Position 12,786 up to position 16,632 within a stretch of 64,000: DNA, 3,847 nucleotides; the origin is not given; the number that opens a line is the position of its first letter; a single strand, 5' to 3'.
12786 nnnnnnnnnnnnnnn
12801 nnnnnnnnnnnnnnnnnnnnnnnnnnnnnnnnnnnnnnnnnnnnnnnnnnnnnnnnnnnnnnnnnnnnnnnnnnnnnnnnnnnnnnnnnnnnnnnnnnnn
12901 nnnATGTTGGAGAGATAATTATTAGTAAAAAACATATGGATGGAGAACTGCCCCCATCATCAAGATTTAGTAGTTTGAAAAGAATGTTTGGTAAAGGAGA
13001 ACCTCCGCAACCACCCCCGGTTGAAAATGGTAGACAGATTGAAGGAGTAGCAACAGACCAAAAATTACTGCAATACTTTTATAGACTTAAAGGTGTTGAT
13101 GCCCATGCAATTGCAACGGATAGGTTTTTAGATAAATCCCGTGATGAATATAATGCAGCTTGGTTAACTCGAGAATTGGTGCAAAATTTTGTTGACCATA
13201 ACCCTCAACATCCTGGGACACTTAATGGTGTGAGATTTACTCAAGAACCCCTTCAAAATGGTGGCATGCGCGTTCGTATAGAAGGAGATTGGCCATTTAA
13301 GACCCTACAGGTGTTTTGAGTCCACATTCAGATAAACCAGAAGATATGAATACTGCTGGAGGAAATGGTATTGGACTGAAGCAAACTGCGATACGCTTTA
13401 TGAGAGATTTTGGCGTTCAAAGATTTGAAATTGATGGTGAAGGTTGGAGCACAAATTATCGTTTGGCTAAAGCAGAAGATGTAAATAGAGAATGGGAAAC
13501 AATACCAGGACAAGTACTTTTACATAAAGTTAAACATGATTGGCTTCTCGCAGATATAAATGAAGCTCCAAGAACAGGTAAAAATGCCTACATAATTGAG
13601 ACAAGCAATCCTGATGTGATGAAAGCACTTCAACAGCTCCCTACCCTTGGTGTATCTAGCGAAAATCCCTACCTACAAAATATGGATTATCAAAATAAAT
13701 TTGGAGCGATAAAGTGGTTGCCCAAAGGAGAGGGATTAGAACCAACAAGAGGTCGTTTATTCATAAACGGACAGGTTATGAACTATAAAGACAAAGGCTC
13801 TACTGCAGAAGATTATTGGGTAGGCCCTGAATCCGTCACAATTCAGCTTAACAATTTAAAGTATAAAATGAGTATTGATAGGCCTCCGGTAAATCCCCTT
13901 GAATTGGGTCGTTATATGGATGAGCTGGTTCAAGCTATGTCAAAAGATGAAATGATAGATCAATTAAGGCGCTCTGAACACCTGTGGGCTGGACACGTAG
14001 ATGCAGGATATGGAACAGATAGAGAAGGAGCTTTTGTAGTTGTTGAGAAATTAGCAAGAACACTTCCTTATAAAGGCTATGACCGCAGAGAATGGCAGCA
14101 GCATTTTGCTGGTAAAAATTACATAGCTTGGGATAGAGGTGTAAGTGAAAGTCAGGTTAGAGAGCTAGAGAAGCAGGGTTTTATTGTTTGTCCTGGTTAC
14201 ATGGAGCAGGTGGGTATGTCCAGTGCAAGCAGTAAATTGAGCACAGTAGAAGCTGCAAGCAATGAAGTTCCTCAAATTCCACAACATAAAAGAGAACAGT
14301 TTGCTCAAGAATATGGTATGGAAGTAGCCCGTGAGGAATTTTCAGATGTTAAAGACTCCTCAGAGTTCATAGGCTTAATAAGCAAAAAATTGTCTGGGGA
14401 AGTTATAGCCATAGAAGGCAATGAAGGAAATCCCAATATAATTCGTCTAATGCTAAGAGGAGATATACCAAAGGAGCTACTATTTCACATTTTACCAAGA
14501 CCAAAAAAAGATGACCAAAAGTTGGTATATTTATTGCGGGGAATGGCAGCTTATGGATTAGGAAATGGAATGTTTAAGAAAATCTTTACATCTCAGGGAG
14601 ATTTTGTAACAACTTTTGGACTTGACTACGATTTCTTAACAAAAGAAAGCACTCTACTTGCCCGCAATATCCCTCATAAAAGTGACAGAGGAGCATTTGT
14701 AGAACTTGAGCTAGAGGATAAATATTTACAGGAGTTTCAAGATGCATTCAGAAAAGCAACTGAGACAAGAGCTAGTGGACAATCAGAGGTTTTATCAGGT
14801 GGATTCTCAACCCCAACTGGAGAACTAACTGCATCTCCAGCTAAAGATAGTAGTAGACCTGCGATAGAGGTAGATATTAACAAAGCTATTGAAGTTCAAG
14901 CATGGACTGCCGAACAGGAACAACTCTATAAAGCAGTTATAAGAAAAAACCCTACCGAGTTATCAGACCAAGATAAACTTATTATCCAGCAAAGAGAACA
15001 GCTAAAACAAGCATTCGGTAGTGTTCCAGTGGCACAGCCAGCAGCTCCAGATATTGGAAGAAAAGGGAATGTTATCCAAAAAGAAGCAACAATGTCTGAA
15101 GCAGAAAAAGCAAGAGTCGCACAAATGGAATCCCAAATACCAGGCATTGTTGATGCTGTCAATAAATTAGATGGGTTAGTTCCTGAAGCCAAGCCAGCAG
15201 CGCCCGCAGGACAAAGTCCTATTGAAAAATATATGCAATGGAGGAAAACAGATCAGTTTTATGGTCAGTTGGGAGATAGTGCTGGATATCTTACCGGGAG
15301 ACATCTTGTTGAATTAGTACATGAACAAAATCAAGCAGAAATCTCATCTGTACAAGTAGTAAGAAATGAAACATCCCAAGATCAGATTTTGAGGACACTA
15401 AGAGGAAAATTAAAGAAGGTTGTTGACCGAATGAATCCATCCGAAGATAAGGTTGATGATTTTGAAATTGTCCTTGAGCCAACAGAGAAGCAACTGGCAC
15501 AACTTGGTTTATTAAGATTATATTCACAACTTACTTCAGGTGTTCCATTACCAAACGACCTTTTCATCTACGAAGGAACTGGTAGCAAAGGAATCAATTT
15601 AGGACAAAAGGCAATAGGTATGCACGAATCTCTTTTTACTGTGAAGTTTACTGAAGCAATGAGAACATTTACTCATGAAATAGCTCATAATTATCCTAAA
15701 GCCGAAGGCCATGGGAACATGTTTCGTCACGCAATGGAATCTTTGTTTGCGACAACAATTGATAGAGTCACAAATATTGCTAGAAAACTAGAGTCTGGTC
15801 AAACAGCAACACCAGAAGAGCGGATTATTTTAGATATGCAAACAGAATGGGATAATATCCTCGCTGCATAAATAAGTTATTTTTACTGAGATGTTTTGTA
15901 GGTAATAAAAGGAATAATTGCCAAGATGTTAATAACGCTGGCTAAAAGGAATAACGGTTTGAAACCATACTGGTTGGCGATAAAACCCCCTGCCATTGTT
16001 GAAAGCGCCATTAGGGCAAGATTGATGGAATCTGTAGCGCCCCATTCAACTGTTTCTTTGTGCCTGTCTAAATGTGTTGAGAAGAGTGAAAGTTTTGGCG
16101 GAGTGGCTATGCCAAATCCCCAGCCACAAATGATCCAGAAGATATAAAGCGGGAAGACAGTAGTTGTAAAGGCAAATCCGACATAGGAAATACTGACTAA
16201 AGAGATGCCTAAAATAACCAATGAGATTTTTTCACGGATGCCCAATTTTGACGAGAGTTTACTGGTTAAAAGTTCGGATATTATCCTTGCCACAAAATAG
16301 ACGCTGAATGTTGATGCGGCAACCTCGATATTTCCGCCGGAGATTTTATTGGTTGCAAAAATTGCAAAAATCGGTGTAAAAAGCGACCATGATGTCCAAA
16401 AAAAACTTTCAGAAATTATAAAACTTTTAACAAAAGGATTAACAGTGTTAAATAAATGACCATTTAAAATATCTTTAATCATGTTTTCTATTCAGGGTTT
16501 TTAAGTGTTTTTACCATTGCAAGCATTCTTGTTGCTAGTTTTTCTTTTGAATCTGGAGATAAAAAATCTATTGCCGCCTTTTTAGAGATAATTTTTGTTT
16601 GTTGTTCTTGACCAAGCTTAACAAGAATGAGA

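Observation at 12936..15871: Large GHKL-ATPase-like / HExxH protein, frameshifted, inserted between sugar-nucleotide genes and the GT array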

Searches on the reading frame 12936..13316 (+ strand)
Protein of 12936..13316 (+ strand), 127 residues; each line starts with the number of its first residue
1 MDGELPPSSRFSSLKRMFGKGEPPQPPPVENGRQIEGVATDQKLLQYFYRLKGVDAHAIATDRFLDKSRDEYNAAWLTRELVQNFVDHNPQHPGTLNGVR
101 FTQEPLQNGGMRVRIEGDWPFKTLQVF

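Call 97: search_protein_families(library=pfam, proteins=[window:12936-13316:+], max_evalue=1)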
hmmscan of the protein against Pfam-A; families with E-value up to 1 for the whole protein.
window:12936-13316:+ (127 aa): 3 families
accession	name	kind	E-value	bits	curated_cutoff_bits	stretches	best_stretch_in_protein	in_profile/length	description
PF24092.1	DUF7373_C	-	0.094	13.4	27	1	36-86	29-79/146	Domain of unknown function (DUF7373) C-terminal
PF24638.1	KH_DEAH11_1st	-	0.099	13.3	27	0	96-116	27-47/65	DEAH11 eukaryotic type KH-domain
PF14287.11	DUF4368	-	0.13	12.9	25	1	52-88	3-39/67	Domain of unknown function (DUF4368)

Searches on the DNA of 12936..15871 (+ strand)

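Call 83: search_dna_similar(query=window:12936-15871:+, collection=plasmids, mode=distant, max_rows=5)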
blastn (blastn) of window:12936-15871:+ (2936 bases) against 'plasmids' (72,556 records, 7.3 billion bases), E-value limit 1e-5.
No match.

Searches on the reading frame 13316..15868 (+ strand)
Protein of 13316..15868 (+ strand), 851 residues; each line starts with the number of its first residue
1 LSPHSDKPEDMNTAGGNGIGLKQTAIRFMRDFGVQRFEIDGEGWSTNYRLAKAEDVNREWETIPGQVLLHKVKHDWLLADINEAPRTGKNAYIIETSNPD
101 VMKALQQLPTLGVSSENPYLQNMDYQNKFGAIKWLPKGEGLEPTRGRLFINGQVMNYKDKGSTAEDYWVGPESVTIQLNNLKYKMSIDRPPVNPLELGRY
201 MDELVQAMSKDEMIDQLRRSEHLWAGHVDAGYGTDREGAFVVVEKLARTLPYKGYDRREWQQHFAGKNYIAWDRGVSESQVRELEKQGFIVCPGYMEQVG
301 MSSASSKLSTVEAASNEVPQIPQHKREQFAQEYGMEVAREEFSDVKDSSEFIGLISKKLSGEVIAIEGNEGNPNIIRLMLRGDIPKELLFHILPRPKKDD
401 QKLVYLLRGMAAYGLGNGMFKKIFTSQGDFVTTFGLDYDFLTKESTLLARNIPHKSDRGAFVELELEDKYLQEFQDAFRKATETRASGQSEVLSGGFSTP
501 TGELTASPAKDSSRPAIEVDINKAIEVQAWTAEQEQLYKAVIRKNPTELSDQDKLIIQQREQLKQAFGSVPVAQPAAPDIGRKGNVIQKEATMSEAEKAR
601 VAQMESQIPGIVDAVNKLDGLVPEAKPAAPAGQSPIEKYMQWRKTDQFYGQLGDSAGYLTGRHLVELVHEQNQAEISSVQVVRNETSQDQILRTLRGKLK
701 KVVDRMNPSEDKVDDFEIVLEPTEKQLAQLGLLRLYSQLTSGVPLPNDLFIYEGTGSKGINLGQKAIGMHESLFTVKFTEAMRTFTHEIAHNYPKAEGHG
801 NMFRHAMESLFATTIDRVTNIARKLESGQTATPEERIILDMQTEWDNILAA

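Call 97: search_protein_families(library=pfam, proteins=[window:13316-15868:+], max_evalue=1)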
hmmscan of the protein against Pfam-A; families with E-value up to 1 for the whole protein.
window:13316-15868:+ (851 aa): 3 families
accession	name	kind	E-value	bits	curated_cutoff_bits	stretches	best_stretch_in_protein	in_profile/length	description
PF10263.15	SprT-like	-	0.04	14.2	25.6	1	765-810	44-95/108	SprT-like family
PF00989.32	PAS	-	0.22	12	22.6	1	652-713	34-100/113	PAS fold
PF00261.25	Tropomyosin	-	0.36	10.7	38.6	0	673-728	164-219/242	Tropomyosin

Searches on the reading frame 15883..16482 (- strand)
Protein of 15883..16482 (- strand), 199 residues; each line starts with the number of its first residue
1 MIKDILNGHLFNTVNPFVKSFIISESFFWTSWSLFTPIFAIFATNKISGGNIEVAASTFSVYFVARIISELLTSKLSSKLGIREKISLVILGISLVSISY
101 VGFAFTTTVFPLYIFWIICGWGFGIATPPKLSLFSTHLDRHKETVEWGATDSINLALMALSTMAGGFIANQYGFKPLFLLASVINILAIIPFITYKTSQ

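Call 23: search_protein_families(library=pfam, proteins=[window:15883-16482:-], max_evalue=0.001)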
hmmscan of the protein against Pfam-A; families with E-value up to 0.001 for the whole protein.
window:15883-16482:- (199 aa): 2 families
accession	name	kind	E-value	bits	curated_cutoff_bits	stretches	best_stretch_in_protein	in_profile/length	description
PF07690.21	MFS_1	-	7.8e-13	48.5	33.4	1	23-191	3-167/347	Major Facilitator Superfamily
PF00083.30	Sugar_tr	-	0.00011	21.7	22.3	0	56-127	49-120/452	Sugar (and other) transporter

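Call 97: search_protein_families(library=pfam, proteins=[window:15883-16482:-], max_evalue=1)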
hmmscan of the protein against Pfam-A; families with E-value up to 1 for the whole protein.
window:15883-16482:- (199 aa): 2 families
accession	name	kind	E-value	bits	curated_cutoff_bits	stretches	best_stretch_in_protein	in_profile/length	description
PF07690.21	MFS_1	-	7.8e-13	48.5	33.4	1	23-191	3-167/347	Major Facilitator Superfamily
PF00083.30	Sugar_tr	-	0.00011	21.7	22.3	2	56-127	49-120/452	Sugar (and other) transporter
